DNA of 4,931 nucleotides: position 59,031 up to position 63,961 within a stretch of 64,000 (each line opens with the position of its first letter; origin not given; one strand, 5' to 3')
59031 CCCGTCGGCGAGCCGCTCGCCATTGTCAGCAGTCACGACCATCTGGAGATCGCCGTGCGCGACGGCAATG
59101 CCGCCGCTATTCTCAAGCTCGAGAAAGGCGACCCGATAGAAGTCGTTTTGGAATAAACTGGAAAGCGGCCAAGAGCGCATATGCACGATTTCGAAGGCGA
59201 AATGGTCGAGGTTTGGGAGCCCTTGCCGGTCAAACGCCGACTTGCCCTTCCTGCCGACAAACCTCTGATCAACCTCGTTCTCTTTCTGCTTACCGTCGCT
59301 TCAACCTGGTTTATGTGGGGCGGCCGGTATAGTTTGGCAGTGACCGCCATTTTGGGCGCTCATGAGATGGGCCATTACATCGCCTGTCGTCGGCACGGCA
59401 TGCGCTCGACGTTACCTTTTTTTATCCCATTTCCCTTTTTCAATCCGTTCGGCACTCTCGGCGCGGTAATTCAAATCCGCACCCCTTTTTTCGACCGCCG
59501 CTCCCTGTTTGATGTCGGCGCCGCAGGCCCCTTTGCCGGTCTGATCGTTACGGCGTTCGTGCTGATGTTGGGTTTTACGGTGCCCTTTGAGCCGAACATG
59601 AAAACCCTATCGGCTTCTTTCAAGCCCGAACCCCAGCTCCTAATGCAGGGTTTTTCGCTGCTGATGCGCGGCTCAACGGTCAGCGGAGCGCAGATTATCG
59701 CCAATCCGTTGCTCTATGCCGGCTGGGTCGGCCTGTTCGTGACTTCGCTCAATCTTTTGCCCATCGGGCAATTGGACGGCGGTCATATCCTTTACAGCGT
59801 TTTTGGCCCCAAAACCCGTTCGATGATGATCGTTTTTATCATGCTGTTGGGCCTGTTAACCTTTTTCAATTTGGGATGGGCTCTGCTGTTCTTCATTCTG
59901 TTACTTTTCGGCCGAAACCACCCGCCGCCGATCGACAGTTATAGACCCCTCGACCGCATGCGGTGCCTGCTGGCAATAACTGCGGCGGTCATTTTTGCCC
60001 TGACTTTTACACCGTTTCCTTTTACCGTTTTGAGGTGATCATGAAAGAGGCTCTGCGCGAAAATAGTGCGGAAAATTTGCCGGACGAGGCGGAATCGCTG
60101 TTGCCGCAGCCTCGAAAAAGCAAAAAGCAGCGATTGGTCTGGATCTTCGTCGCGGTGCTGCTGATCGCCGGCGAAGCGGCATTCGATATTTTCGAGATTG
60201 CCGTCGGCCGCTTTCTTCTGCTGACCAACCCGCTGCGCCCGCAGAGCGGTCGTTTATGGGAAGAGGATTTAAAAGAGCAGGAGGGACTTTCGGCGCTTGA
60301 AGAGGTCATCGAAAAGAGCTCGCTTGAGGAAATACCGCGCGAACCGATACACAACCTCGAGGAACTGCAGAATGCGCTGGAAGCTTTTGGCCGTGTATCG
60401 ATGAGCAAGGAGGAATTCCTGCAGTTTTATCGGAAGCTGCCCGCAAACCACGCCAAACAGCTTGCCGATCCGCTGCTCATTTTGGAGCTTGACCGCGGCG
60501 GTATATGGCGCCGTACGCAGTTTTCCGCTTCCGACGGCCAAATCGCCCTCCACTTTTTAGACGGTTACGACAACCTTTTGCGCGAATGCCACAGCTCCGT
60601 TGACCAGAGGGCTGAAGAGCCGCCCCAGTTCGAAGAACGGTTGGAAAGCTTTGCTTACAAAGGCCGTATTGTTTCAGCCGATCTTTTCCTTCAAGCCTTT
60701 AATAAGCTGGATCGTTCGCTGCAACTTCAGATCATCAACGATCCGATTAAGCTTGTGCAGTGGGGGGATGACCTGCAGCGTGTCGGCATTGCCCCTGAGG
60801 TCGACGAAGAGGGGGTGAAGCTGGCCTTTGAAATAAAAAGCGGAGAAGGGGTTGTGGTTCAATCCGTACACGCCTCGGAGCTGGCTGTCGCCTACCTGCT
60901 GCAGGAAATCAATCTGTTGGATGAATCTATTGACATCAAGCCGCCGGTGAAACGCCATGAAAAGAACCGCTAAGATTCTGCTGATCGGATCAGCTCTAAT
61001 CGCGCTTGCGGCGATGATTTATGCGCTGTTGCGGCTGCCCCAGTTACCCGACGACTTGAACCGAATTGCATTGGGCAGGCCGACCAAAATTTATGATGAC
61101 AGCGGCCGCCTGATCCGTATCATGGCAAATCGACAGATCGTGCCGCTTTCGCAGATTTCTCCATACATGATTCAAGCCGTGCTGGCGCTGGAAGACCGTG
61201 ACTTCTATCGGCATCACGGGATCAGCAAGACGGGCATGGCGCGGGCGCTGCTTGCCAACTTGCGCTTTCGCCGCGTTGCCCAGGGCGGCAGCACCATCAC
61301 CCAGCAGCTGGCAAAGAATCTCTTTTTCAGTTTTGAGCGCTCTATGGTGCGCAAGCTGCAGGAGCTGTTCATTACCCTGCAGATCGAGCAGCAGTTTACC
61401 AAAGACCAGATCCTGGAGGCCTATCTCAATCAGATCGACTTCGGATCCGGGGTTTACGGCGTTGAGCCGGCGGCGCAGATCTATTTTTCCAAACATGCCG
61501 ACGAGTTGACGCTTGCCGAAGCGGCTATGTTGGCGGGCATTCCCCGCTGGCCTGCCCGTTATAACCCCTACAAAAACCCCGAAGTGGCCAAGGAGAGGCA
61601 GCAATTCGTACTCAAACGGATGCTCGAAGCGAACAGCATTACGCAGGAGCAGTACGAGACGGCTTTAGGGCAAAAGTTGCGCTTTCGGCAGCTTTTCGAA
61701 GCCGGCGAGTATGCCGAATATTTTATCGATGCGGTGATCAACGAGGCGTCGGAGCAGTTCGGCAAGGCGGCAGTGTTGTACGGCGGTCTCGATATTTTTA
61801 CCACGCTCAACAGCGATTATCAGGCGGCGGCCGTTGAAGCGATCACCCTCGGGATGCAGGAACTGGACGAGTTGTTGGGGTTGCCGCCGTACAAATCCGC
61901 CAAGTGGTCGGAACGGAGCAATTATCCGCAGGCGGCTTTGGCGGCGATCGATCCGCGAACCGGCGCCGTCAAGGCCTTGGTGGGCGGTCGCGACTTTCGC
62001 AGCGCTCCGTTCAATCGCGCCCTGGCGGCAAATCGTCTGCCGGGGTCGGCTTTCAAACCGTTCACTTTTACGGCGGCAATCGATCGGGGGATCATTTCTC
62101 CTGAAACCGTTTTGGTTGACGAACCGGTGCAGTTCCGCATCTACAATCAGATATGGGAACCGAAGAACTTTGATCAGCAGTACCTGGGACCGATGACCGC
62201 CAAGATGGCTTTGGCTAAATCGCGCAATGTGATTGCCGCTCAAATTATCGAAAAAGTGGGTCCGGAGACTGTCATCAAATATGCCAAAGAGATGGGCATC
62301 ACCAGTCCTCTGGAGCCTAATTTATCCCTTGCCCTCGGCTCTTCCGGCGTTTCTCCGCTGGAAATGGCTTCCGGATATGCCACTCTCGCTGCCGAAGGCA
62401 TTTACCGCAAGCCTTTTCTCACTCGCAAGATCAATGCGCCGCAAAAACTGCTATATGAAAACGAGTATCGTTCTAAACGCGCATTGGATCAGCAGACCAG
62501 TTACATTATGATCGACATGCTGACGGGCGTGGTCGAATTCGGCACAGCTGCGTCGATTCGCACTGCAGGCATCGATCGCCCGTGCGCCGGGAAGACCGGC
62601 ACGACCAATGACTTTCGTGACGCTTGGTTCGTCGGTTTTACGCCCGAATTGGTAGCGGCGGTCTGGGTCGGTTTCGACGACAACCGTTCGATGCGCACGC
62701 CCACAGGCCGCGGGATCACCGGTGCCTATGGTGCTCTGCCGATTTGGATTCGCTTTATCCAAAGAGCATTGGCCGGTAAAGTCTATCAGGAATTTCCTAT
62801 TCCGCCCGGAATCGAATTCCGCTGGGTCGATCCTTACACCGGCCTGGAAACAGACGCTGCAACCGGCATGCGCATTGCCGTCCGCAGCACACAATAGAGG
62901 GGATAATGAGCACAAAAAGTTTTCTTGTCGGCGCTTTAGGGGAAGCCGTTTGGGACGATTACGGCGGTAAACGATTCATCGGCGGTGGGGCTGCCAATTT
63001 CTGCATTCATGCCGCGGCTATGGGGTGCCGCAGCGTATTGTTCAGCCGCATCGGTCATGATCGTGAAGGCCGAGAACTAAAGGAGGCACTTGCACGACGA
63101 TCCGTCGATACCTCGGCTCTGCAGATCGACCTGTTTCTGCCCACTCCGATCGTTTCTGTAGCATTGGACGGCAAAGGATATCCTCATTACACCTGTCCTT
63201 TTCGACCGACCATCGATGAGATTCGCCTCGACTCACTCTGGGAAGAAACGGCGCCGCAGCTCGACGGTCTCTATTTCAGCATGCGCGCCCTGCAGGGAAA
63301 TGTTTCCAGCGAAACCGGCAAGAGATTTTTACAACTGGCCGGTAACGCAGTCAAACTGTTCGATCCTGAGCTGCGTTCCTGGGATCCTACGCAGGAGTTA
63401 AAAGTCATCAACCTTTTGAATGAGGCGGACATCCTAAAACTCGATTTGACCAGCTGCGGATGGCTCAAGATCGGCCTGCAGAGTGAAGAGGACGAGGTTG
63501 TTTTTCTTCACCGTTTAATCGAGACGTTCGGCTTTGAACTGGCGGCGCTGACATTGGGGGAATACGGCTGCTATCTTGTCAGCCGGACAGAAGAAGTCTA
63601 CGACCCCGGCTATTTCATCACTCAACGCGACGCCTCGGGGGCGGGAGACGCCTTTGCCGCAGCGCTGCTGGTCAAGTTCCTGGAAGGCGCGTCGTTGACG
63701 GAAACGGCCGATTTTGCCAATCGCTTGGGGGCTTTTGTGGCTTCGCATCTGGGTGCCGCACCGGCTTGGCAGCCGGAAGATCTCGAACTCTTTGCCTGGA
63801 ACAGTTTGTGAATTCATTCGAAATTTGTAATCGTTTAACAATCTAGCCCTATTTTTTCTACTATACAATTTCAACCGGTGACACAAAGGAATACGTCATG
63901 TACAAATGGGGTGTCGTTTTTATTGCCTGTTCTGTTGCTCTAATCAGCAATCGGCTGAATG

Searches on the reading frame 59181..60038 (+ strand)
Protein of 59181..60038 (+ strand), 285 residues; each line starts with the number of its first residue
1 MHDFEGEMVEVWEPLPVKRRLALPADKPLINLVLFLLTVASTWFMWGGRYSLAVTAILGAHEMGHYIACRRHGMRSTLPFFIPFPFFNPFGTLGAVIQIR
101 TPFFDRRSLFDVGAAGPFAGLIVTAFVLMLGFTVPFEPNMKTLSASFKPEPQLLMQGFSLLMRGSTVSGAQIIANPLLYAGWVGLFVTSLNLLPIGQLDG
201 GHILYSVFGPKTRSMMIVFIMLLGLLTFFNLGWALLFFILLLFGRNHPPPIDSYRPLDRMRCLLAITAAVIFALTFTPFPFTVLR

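Call 4: search_protein_families(library=pfam, proteins=[window:59181-60038:+], max_evalue=0.01)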
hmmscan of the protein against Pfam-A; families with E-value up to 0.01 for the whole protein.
window:59181-60038:+ (285 aa): 1 family
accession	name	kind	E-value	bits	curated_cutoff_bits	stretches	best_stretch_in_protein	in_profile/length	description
PF02163.28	Peptidase_M50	-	2.9e-20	73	27.2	1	51-209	3-195/221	Peptidase family M50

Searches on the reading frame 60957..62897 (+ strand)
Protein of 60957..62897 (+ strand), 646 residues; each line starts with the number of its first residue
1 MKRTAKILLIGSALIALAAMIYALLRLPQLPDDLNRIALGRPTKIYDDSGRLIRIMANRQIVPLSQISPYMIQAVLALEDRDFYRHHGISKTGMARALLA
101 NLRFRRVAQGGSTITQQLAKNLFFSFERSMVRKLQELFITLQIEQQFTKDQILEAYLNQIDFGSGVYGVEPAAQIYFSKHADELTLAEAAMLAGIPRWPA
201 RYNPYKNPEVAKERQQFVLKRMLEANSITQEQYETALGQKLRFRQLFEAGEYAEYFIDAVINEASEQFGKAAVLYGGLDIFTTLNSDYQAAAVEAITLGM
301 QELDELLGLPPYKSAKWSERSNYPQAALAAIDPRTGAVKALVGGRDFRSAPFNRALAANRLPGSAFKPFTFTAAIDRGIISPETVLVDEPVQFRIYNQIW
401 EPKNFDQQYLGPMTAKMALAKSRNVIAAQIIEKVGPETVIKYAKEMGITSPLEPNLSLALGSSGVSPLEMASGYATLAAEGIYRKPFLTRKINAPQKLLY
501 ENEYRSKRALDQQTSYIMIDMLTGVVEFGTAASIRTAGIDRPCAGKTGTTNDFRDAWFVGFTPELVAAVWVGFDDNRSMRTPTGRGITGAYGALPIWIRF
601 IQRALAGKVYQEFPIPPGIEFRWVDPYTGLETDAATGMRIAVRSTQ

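Call 26: search_protein_families(library=pfam, proteins=[window:60957-62897:+], max_evalue=0.0001)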
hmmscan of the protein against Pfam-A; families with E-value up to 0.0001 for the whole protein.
window:60957-62897:+ (646 aa): 2 families
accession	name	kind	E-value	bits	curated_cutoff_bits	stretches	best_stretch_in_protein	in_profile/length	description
PF00912.28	Transgly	-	4.3e-67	225.4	27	1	57-222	12-177/178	Transglycosylase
PF00905.27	Transpeptidase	-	1.5e-34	120.1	22.1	1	329-564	4-267/299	Penicillin binding protein transpeptidase domain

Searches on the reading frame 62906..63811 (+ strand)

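Call 26: search_protein_families(library=pfam, proteins=[window:62906-63811:+], max_evalue=0.0001)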
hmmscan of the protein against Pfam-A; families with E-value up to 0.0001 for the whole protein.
window:62906-63811:+ (301 aa): 1 family
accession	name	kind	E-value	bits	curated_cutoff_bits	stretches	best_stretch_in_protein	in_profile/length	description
PF00294.29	PfkB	-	9e-33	114.3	25.8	1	23-286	33-297/302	pfkB family carbohydrate kinase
